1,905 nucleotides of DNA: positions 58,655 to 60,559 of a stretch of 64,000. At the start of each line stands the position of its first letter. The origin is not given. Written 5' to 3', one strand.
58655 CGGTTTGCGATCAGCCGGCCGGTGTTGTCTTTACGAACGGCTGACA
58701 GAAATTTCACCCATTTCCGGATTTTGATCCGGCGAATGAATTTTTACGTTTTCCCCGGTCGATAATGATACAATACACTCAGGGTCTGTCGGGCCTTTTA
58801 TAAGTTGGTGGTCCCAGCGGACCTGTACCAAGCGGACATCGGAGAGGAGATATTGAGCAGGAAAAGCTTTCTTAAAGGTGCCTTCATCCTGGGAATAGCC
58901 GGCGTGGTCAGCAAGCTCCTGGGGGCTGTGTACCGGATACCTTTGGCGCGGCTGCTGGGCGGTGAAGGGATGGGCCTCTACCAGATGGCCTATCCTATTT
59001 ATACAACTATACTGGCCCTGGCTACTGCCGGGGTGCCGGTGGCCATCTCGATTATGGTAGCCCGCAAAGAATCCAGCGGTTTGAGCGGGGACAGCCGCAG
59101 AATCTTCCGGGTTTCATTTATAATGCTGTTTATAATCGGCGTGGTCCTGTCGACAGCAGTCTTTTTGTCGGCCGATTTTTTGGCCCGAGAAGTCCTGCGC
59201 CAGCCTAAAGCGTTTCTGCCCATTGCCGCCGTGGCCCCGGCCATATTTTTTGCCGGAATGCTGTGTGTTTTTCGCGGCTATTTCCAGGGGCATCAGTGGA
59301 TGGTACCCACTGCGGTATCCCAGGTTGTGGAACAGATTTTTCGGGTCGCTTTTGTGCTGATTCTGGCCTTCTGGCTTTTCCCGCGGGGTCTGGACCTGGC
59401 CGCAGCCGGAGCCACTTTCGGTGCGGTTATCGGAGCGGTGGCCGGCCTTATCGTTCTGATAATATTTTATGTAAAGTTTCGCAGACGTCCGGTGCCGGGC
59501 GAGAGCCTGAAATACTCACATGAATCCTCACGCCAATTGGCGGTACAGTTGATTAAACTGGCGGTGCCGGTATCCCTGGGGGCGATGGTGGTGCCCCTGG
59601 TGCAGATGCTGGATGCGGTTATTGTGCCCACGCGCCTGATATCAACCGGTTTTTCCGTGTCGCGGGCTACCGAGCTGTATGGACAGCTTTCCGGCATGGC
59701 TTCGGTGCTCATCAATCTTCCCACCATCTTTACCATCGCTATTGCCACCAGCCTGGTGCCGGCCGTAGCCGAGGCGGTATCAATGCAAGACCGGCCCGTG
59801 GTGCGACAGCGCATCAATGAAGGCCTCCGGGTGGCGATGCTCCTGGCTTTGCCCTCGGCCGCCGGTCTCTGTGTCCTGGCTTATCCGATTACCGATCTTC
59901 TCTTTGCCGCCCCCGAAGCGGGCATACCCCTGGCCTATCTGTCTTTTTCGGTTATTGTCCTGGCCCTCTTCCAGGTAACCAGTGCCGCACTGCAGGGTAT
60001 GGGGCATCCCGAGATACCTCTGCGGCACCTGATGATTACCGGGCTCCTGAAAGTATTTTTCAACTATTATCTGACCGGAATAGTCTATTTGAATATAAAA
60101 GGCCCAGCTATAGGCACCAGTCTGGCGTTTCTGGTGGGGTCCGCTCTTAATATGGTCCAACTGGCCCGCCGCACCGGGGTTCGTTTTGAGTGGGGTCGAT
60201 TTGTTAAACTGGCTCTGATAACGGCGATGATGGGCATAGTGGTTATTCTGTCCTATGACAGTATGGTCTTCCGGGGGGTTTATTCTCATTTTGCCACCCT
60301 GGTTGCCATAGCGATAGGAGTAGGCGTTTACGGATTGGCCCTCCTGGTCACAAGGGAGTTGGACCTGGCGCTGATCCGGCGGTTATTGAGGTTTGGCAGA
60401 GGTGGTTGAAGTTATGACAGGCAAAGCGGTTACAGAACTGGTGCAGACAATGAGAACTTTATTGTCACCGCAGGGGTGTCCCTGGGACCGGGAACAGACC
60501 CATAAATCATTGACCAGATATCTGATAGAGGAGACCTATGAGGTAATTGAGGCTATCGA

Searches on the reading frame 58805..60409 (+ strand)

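Call 47: search_protein_families(library=pfam, proteins=[window:58805-60409:+], max_evalue=0.00001)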
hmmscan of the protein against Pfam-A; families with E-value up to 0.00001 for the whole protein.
window:58805-60409:+ (534 aa): 4 families
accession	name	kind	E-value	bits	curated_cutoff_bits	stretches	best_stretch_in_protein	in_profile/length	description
PF01943.22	Polysacc_synt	-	7.5e-37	127.7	28.2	1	23-323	2-272/274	Polysaccharide biosynthesis protein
PF03023.19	MurJ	-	6.2e-19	68.4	27.4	1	105-493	67-442/451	Lipid II flippase MurJ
PF13440.11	Polysacc_synt_3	-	3.1e-09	36.9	23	1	47-368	2-285/293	Polysaccharide biosynthesis protein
PF01554.23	MatE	-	7.1e-09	36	24.9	1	301-421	36-160/161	MatE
